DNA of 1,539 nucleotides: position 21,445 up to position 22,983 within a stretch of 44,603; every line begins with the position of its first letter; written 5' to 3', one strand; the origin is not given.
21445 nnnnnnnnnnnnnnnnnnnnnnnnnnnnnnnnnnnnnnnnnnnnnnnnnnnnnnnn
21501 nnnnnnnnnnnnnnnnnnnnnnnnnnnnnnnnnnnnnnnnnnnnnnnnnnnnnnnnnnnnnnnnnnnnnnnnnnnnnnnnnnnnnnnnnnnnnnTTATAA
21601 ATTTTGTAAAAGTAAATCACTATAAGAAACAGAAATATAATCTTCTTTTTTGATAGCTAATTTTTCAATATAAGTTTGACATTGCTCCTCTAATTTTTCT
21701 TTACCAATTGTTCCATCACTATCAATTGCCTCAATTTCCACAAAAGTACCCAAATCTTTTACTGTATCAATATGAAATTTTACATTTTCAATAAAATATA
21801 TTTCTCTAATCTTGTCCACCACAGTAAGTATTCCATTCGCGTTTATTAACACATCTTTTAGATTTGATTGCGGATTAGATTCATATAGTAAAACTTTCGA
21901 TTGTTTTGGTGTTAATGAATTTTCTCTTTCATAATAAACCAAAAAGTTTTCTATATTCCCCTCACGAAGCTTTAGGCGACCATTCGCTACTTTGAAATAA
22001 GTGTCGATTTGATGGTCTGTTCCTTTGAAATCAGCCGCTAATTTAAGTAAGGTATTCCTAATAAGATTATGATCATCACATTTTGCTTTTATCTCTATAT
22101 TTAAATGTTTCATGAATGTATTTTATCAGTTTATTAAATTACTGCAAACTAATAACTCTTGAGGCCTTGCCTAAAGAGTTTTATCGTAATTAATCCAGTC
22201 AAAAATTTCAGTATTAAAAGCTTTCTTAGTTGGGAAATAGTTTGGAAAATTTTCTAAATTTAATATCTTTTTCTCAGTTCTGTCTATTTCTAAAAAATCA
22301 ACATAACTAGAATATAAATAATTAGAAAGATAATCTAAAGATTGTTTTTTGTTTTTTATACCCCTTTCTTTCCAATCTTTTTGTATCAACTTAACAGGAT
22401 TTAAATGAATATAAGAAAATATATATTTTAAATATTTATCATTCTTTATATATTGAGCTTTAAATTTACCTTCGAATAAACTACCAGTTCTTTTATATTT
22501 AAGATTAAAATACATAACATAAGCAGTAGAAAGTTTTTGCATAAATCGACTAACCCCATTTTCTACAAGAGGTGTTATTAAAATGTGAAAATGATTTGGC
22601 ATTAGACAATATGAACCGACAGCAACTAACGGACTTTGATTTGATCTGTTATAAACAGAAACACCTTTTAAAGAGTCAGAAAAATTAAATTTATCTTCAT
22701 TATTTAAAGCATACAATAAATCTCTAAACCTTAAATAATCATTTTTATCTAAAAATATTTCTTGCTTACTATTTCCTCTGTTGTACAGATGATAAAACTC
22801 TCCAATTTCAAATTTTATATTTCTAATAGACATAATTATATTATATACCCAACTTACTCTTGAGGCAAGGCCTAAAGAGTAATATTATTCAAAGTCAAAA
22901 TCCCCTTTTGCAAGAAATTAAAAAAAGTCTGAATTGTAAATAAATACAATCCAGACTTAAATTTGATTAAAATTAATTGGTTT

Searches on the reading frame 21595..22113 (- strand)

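Call 89: search_protein_families(library=pfam, proteins=[window:21595-22113:-], max_evalue=0.001)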
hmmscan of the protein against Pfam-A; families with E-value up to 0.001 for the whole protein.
window:21595-22113:- (172 aa): 1 family
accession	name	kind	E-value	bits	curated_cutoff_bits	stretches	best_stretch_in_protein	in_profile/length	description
PF01928.26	CYTH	-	2.5e-14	53.9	23.2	1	4-164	2-179/179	CYTH domain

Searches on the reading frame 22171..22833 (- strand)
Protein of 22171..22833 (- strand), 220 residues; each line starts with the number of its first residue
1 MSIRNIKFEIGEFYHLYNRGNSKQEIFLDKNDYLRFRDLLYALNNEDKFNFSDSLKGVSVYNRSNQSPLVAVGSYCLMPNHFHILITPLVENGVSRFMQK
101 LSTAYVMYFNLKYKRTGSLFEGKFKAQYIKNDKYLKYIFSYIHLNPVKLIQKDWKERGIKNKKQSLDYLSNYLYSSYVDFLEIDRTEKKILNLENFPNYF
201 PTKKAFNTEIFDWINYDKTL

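Call 29: search_protein_families(library=phrogs, proteins=[window:22171-22833:-], max_evalue=0.1)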
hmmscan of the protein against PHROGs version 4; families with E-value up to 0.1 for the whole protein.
window:22171-22833:- (220 aa): 0 families

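Call 30: search_protein_families(library=padloc, proteins=[window:22171-22833:-], max_evalue=0.1)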
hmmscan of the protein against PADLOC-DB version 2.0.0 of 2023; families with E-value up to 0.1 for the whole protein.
window:22171-22833:- (220 aa): 0 families

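Call 87: search_protein_families(library=pfam, proteins=[window:22171-22833:-], max_evalue=0.001)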
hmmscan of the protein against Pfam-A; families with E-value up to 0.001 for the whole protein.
window:22171-22833:- (220 aa): 1 family
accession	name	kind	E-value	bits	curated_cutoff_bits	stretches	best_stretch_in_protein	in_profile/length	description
PF01797.21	Y1_Tnp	-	1.3e-07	32.2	23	1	70-143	41-119/121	Transposase IS200 like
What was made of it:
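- Checked: An IS200-like Y1/HUH protein is present at 22171-22833, scoring 32 bits against a cut-off of 23 (call 87).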
